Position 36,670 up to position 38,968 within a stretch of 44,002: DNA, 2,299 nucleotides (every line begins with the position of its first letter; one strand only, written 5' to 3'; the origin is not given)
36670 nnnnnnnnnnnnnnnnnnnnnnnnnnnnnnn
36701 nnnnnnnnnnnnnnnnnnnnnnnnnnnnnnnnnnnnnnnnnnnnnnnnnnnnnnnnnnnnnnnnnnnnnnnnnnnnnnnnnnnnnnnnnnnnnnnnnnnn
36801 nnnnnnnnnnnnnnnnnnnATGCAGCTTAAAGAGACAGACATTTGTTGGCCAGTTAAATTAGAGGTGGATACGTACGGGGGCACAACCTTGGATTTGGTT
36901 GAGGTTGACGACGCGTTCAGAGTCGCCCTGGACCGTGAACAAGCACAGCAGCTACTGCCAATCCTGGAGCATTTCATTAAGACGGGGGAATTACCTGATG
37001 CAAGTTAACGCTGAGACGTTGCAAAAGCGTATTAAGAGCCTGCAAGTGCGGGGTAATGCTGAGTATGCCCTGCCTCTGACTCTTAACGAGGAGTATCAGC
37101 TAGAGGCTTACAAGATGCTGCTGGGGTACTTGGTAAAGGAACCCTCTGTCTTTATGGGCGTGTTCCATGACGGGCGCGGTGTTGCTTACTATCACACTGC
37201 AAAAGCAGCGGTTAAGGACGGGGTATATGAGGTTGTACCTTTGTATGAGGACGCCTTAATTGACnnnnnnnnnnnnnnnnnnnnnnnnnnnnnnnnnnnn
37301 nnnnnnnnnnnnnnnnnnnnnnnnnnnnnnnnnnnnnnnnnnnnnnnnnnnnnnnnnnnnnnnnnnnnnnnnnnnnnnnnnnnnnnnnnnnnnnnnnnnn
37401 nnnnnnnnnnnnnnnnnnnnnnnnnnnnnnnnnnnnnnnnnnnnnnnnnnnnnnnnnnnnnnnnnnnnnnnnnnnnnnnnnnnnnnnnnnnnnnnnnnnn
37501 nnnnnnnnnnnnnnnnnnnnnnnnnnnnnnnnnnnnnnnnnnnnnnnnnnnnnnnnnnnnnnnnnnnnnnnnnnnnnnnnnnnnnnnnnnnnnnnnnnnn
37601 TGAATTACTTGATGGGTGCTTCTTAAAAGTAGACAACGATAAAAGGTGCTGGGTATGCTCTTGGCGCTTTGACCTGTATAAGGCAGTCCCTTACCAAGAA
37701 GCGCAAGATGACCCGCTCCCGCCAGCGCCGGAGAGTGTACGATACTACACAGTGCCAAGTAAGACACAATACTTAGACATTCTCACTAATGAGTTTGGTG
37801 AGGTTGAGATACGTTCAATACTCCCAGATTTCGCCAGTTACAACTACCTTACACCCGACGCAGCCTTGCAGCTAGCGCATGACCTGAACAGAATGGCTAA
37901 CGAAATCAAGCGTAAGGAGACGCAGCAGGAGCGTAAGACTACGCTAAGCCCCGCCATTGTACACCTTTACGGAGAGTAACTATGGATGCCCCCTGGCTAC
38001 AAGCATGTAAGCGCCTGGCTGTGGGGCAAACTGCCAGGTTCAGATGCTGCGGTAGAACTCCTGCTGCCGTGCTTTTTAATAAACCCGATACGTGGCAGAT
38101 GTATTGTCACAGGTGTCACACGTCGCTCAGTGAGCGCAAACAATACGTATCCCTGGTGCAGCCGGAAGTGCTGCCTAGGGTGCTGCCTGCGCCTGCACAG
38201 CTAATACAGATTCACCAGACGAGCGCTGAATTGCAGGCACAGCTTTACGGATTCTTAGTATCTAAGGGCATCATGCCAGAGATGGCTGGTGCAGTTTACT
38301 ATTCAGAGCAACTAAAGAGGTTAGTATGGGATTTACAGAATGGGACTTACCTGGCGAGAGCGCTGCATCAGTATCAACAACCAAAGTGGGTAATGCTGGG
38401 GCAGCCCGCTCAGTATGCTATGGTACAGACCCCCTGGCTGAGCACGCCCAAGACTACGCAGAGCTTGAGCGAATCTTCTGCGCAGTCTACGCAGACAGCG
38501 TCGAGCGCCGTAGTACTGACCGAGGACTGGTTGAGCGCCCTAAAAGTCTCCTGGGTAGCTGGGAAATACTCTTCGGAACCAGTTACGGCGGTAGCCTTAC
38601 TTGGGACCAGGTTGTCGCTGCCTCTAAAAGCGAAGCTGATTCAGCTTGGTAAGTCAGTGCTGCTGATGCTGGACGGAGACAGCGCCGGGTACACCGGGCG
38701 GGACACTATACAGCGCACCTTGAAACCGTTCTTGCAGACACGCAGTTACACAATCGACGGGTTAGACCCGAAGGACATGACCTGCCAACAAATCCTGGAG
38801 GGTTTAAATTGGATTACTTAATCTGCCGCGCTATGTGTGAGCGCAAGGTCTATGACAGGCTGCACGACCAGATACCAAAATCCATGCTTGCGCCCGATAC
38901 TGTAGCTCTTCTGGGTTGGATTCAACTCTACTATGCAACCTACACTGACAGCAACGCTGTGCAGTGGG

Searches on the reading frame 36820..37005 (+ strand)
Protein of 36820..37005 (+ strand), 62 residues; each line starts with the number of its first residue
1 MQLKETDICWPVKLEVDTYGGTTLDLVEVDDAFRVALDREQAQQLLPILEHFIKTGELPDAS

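Call 16: search_protein_families(library=phrogs, max_evalue=0.01, proteins=[window:36820-37005:+])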
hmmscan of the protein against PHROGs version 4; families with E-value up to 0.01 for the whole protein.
window:36820-37005:+ (62 aa): 2 families
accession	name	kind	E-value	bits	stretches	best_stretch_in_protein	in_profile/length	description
phrog_3849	-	unknown function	6e-07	30.6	1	32-61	51-80/92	-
phrog_13627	-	unknown function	2.2e-06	28.8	1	1-59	1-55/55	-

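Call 18: search_protein_families(library=pfam, max_evalue=0.1, proteins=[window:36820-37005:+])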
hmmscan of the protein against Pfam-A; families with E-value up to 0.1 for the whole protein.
window:36820-37005:+ (62 aa): 0 families

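Call 30: search_dna_similar(query=window:36820-37005:+, collection=phages, mode=protein, max_evalue=1, max_rows=30, rows=spread)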
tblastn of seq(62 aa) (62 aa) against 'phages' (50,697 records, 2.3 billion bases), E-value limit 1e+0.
Records with a match: 91; places in all: 91; records where one place covers at least 80% of the query: 12.
Best place of each record, by identity: 95-99% 1; 60-80% 4; <60% 86.
By first word of the organism name: Escherichia 46; Salmonella 21; Pseudomonas 7; Citrobacter 4; Enterobacter 2; Serratia 2; Enterobacteria 2; Pantoea 1; Klebsiella 1; Phage 1; and 4 more.
By host as written in the record: Salmonella enterica 7; Escherichia coli 7; - 6; Escherichia coli K-12 MG1655 6; Pseudomonas putida KT2440 and Paw85 5; Escherichia coli O157:H7 5; Escherichia sp. 4; Escherichia coli ATCC 35150 4; and 37 more.
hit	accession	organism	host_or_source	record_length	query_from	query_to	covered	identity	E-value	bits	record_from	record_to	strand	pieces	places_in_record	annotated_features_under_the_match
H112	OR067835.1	Salmonella phage KKP 3828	Salmonella enterica subsp. enterica ...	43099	1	62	100%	95.2%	2e-33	124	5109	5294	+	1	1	hypothetical protein (x3)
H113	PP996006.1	Salmonella phage W5_chr3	Salmonella enterica subsp. enterica ...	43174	1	60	97%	44.3%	6e-6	46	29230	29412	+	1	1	hypothetical protein (x2)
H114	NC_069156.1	Serratia phage vB_SmaM-Otaku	Serratia marcescens LVF3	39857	1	59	95%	38.7%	1e-3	40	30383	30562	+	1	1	hypothetical protein (x2)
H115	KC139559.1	Salmonella phage FSL SP-049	Salmonella enterica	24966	1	60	97%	36.7%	2e-4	42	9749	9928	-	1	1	hypothetical protein (x2)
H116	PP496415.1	Pseudomonas phage vB_PpuM-NoPa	Pseudomonas putida KT2440 and Paw85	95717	34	59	42%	65.4%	3e-3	39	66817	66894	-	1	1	hypothetical protein (x2)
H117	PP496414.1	Pseudomonas phage vB_PpuM-KoPa-4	Pseudomonas putida KT2440 and Paw85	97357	28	58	50%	51.6%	1e-2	37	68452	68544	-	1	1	hypothetical protein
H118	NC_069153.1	Salmonella virus VSiP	Salmonella enterica subsp. enterica ...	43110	34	59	42%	61.5%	5e-4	41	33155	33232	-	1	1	hypothetical protein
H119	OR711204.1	Salmonella phage fBSPA4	Salmonella enterica 714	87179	34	59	42%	50.0%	1e-1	35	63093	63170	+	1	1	hypothetical protein (x2)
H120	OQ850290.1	Escherichia phage vB_EcoM_ULIM8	Escherichia sp.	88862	34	59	42%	50.0%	1e-1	35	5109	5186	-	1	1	hypothetical protein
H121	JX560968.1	Escherichia phage EC6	Escherichia coli serotype O157:H7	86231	34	59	42%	50.0%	1e-1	34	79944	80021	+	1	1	hypothetical protein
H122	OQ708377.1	Escherichia phage vB_EcoM_CRP22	Escherichia coli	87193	34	59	42%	50.0%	1e-1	34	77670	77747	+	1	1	hypothetical protein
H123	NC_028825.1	Escherichia phage vB_EcoM_AYO145A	Escherichia coli O145:NM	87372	34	59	42%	50.0%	1e-1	34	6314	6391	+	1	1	hypothetical protein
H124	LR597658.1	Escherichia phage VpaE1_ev108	-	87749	34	59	42%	50.0%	1e-1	34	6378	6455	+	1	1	Phage protein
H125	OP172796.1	Escherichia phage EF202P1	Escherichia coli BSC202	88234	34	59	42%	50.0%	1e-1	34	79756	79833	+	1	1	hypothetical protein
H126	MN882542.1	Escherichia phage JN01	Escherichia coli O157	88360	34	59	42%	50.0%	1e-1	34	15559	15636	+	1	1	hypothetical protein | tail assembly protein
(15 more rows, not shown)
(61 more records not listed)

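Call 57: search_solved_structures(query=window:36820-37005:+, max_evalue=1)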
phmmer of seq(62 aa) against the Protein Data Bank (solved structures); distinct sequences matched with E-value up to 1: 2.
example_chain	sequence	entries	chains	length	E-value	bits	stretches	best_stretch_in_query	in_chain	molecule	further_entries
4lqp_B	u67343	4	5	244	0.82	13.5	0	33-58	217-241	CBK1 kinase activator protein MOB2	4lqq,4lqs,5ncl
5ncm_A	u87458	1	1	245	0.84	13.5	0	33-58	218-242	CBK1 kinase activator protein MOB2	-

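Call 59: find_homologous_proteins(query=window:36820-37005:+, max_evalue=0.001)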
Query seq(62 aa) (62 aa): 27 proteins with E <= 0.001 among 27 candidates.
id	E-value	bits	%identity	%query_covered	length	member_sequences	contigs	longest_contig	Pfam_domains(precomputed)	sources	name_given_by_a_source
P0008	1.7e-32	127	95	100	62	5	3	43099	-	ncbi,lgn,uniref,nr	ncbi:hypothetical protein IBHPHPPA_00018 [Salmonella phage KKP 3828]|uniref:Uncharacterized protein 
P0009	1.1e-28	115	89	100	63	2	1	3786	-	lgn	-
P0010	3.5e-24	101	83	100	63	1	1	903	-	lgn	-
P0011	1.1e-22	96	79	100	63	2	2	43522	-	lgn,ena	-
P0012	3.8e-16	76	65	100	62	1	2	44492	-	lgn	-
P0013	3.4e-15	73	66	100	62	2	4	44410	-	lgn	-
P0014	4.7e-11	60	60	100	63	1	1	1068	-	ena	-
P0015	6.9e-10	56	53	100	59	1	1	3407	-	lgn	-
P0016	9.5e-10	56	58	100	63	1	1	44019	-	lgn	-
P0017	1.8e-9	55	58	100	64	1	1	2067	-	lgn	-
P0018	3.9e-9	54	57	100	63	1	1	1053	-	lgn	-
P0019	5.8e-9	53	55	100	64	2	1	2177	-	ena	-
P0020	6.6e-9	53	58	100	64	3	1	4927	-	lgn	-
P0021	8.7e-9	53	53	98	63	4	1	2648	-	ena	-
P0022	9.9e-9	53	58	100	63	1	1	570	-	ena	-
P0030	1.2e-7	49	56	100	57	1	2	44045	-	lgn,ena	-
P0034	1.5e-6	46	55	100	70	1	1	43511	-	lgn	-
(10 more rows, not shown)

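Call 62: find_encoding_contigs(protein=P0011, flank=4500, max_places=2)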
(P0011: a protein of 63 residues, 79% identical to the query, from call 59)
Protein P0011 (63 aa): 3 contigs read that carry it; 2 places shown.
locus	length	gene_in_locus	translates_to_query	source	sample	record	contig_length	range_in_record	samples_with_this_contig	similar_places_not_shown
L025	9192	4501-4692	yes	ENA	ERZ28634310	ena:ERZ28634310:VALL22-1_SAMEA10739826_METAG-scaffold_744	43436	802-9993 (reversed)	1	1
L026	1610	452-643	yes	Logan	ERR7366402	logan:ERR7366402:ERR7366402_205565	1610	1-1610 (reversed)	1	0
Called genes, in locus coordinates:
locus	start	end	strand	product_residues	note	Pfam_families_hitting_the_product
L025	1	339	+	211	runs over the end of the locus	-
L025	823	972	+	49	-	PF23776:DUF7170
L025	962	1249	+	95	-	-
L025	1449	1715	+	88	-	-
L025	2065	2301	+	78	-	-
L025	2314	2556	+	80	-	PF23907:DUF7249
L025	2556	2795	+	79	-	-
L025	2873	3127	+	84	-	-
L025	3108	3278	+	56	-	-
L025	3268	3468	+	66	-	-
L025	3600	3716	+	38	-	-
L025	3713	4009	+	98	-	-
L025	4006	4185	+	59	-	PF23929:DUF7267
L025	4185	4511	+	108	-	-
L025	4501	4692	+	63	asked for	-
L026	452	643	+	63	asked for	-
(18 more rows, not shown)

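Call 63: find_encoding_contigs(protein=P0012, flank=4500, max_places=2)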
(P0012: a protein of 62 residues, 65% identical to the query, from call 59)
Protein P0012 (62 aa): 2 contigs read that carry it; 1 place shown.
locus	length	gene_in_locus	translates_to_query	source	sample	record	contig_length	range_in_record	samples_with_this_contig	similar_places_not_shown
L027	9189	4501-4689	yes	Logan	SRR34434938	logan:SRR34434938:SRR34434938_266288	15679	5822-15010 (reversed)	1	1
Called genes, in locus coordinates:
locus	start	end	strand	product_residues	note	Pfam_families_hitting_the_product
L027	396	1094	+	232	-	-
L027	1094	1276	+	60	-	-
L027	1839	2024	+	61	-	-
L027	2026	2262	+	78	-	-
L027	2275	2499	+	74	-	PF26096:DUF8033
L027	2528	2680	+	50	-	-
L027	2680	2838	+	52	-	-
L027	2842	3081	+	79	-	-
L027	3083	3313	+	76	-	-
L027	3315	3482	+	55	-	-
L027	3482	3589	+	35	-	-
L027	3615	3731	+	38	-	-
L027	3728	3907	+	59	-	PF23929:DUF7267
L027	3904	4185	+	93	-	-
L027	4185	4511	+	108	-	-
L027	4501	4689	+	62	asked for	-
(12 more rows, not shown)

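Call 64: find_encoding_contigs(protein=P0013, flank=4500, max_places=3)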
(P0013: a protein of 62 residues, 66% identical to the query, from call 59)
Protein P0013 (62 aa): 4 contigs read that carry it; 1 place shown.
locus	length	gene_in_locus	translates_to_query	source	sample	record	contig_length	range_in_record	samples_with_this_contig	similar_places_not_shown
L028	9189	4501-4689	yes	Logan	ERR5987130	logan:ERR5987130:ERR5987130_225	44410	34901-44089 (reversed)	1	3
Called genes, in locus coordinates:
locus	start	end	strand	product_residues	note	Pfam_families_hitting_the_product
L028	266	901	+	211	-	-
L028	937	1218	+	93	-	-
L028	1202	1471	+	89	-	-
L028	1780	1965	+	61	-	-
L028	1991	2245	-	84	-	-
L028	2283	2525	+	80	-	-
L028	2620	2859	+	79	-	-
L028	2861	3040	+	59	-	-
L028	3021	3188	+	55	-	-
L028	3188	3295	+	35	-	-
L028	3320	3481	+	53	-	-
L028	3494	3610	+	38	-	-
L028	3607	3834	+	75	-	-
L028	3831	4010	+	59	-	PF23929:DUF7267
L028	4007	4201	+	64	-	-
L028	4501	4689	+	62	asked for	-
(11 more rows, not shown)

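Call 65: find_encoding_contigs(protein=P0016, flank=4500, max_places=2)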
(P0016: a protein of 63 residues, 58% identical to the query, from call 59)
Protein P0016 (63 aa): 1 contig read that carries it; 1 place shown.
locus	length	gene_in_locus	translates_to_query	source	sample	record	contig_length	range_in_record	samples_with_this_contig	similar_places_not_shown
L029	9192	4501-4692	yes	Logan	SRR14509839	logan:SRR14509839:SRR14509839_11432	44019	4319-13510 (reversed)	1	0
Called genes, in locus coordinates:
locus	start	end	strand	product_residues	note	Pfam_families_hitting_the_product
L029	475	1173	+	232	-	-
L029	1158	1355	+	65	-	-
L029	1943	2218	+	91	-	-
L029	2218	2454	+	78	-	-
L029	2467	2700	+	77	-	PF23907:DUF7249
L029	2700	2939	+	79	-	-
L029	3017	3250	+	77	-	-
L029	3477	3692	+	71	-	-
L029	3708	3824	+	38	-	-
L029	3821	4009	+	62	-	-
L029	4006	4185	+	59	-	PF23929:DUF7267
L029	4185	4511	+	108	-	-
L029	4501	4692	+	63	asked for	-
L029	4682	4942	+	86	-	-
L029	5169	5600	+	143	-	-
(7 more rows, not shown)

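Call 66: find_encoding_contigs(protein=P0030, flank=4500, max_places=2)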
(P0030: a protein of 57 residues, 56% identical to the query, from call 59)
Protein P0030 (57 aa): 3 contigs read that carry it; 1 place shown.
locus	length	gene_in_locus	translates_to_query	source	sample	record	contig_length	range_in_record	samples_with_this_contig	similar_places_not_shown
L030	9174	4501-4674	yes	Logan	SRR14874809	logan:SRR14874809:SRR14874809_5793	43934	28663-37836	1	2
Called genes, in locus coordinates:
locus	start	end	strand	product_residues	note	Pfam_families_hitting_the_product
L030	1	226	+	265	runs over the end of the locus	-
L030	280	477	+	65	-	-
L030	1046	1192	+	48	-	-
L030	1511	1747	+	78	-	-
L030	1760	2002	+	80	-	PF23907:DUF7249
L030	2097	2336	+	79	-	-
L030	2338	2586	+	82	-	-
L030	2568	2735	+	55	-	-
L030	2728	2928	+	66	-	-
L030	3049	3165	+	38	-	-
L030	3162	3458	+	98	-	-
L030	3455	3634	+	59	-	PF23929:DUF7267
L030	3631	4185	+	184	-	PF13935:Ead_Ea22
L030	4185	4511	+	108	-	-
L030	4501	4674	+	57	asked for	-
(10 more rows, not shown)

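Call 67: find_encoding_contigs(protein=P0034, flank=4500, max_places=2)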
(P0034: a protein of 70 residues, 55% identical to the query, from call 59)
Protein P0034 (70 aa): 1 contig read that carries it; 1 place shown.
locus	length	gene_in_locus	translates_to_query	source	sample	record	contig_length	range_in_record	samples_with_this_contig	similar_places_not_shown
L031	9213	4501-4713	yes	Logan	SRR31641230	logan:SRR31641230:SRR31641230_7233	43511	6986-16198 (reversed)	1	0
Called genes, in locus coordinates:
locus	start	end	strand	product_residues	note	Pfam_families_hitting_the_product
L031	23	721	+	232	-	-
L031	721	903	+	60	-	-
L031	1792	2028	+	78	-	-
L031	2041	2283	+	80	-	PF23907:DUF7249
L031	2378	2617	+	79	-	-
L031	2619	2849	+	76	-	-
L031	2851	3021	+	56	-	-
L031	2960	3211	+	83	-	-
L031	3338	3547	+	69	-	-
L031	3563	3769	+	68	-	-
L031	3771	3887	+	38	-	-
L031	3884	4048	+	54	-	-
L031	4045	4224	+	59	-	PF23929:DUF7267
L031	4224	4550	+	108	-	-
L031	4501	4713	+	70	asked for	-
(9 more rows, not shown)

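Call 78: predict_structure(alignment_id=A3)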
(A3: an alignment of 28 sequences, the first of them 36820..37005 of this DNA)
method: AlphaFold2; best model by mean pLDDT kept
length: 62 residues; sequences in the alignment: 28
mean_pLDDT: 86.0   pTM: 0.63
mean pLDDT of the five models: 86.0, 81.6, 76.8, 75.1, 60.1
residues with pLDDT >= 90: 23; 70-90: 36; 50-70: 3; < 50: 0
segments of 3 or more residues with pLDDT < 50: none
pLDDT, mean of each block of 10 residues (from residue 1): 82 84 83 86 94 93 62
secondary structure, 60 per line:
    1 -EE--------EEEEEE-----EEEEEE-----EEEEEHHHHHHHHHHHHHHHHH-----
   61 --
elements in order: E12-17 E23-28 E34-38 H39-55
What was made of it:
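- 36820..37008 (+): ORF16, 62 aa, acidic (net -8). Bipartite: a hypervariable N-terminal beta-sheet part and an invariant C-terminal helix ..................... AF2 pLDDT 86 (call 78).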

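Call 81: fold_search(model_id=the predicted structure, library=pdb)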
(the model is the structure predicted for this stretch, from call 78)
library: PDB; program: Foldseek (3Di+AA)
matches with E <= 10: 480; with E <= 0.001: 0
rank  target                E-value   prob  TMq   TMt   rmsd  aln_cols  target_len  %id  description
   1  6vgj_F                3.9e-01  0.54  0.36  0.31   6.7        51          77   12  N-terminal variant of CXCL13 (released 2020-10-07)
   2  6fvu_A                6.7e-01  0.23  0.31  0.11  11.9        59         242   15  26S proteasome, s2 state (released 2018-08-22)
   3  5fgo_D                7.1e-01  0.75  0.57  0.55   3.9        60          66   12  Crystal structure of D. melanogaster Pur-alpha repeat III. (released 2016-01-20)
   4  8chw_B                1.0e+00  0.15  0.34  0.33   5.0        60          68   13  Crystal structure of human PURA (fragment Pro216-Lys280, PUR repeat III) (released 2024-02-21)
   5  9i05_XB               1.1e+00  0.44  0.45  0.35   4.2        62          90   14  Cryo-EM structure of the large subunit of the mitochondrial ribosome from Toxoplasma gondii (released 2025-06-11)
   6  3pm7_A                1.2e+00  0.66  0.52  0.45   4.9        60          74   18  Crystal Structure of EF_3132 protein from Enterococcus faecalis at the resolution 2A, Northeast Structural Genomics Co (released 2010-12-15)
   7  1qe6_C                1.4e+00  0.23  0.33  0.31   5.6        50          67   22  INTERLEUKIN-8 WITH AN ADDED DISULFIDE BETWEEN RESIDUES 5 AND 33 (L5C/H33C) (released 2000-03-22)
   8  8xwn_D                1.4e+00  0.23  0.34  0.30   5.4        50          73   22  Structure of CXCR2 bound to CXCL8 (Ligand-receptor focused map) (released 2025-01-15)
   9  6wzm_E                1.5e+00  0.23  0.34  0.33   6.4        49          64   14  LY3041658 Fab bound to CXCL8 (released 2020-11-25)
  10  1f9s_B                1.6e+00  0.25  0.33  0.33   4.8        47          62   19  CRYSTAL STRUCTURE OF PLATELET FACTOR 4 MUTANT 2 (released 2003-08-26)
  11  7k5c_A                1.8e+00  0.35  0.40  0.06   4.0        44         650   16  Structure of T7 DNA ejectosome periplasmic tunnel (released 2021-07-28)
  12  6k0b_G                1.8e+00  0.21  0.31  0.19   9.3        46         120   15  cryo-EM structure of archaeal Ribonuclease P with mature tRNA (released 2019-06-19)
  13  8qyj_G                1.8e+00  0.10  0.27  0.10   9.2        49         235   12  Human 20S proteasome assembly structure 1 (released 2024-02-21)
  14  2a6a_B                1.9e+00  0.13  0.29  0.14   6.5        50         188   18  Crystal structure of Glycoprotein endopeptidase (tm0874) from THERMOTOGA MARITIMA at 2.50 A resolution (released 2005-07-19)
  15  7tdz_r                1.9e+00  0.10  0.29  0.05  13.2        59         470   15  Cryo-EM model of protomer of the cytoplasmic ring of the nuclear pore complex from Xenopus laevis (released 2022-06-22)
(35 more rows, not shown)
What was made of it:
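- Tried and rejected: ORF16 gave non-significant PUR-repeat and chemokine-like hits in the PDB (call 81).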

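Call 93: search_protein_families(library=ncbifam, max_evalue=0.01, proteins=[window:36820-37005:+])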
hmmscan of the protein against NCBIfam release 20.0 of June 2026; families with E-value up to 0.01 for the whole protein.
window:36820-37005:+ (62 aa): 0 families

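Call 94: search_protein_families(library=padloc, max_evalue=0.01, proteins=[window:36820-37005:+])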
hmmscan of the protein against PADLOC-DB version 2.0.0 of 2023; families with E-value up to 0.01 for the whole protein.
window:36820-37005:+ (62 aa): 0 families

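Call 110: fold_search(model_id=the predicted structure, library=viral)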
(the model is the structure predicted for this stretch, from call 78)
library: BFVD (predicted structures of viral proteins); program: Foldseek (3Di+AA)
matches with E <= 10: 959; with E <= 0.001: 0
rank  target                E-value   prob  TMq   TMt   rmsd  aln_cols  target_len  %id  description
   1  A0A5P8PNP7            1.2e-03  1.00  0.78  0.84   1.8        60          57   30  (no name in the UniProt tables at hand)
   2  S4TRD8                2.0e-03  1.00  0.74  0.76   3.2        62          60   34  Uncharacterized protein [Salmonella phage FSL SP-031]
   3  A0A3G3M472            2.8e-02  1.00  0.76  0.34   4.4        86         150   19  (no name in the UniProt tables at hand)
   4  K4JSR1                4.8e-02  1.00  0.76  0.39   2.1        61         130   26  Uncharacterized protein [Caulobacter phage CcrColossus]
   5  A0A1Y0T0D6            5.1e-02  0.98  0.53  0.27  12.3       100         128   19  Uncharacterized protein [Pseudomonas phage Phabio]
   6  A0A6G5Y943            1.5e-01  0.87  0.51  0.48   6.3        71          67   25  (no name in the UniProt tables at hand)
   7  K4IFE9                1.7e-01  0.96  0.52  0.49   3.4        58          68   24  T4 y05I-like putative transcription factor C-terminal domain-containing protein [Salmonella phage STML-198]
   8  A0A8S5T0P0            1.7e-01  0.72  0.41  0.41   4.8        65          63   22  Uncharacterized protein [Siphoviridae sp. ctiJm4]
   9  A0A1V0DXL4            2.3e-01  0.98  0.62  0.53   3.2        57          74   24  T4 y05I-like putative transcription factor C-terminal domain-containing protein [Yersinia phage fHe-Yen9-01]
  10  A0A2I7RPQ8            2.3e-01  0.96  0.58  0.60   4.5        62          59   14  (no name in the UniProt tables at hand)
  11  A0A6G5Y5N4            2.3e-01  0.90  0.59  0.58   6.7        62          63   13  (no name in the UniProt tables at hand)
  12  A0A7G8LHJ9            2.3e-01  0.89  0.42  0.46   4.7        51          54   18  Uncharacterized protein [Mycobacterium phage Aziz]
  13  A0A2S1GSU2            3.0e-01  0.75  0.43  0.46   5.1        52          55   19  Uncharacterized protein [Xanthomonas phage Carpasina]
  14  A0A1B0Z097            3.6e-01  0.44  0.39  0.38   6.7        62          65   21  (no name in the UniProt tables at hand)
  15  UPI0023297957         3.8e-01  0.97  0.60  0.61   3.2        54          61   15  (no name look-up for this kind of identifier)
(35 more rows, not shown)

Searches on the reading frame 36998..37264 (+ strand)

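Call 16: search_protein_families(library=phrogs, max_evalue=0.01, proteins=[window:36998-37264:+])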
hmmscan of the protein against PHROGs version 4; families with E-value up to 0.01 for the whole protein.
window:36998-37264:+ (89 aa): 2 families
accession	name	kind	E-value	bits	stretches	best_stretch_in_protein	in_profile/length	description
phrog_10200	-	unknown function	4.1e-12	47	1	2-50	3-47/49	-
phrog_9023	-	unknown function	7.3e-07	30.8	1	3-58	5-59/81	-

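Call 18: search_protein_families(library=pfam, max_evalue=0.1, proteins=[window:36998-37264:+])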
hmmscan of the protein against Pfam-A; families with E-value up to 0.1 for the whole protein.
window:36998-37264:+ (89 aa): 0 families

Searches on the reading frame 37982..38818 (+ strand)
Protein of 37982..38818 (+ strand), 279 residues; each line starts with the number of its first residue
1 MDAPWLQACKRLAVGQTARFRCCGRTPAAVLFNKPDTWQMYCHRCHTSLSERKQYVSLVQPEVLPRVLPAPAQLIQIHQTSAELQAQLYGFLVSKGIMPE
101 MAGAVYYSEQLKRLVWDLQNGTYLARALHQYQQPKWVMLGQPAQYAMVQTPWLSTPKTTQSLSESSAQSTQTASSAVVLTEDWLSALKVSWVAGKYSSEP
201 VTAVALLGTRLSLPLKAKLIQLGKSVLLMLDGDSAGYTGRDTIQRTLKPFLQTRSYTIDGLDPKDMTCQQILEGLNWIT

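Call 19: find_related_loci(query=window:37982-38818:+, collection=viral_contigs, flank=8000)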
Query window:37982-38818:+ (279 aa) in viral_contigs; peptide patterns used: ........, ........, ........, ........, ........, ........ (x = any residue, [..] = any of these).
17 stretches matched a pattern; 2 encode a relative of the query (tblastn E <= 1e-3); 2 distinct loci.
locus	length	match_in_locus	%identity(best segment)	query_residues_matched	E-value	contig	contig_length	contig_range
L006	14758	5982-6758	82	2-279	6e-153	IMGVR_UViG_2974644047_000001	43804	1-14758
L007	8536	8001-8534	81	1-198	6e-103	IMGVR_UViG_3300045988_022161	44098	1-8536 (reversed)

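Call 88: search_protein_families(library=pfam, max_evalue=0.00001, proteins=[window:37982-38818:+])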
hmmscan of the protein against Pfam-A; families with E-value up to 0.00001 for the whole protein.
window:37982-38818:+ (279 aa): 0 families
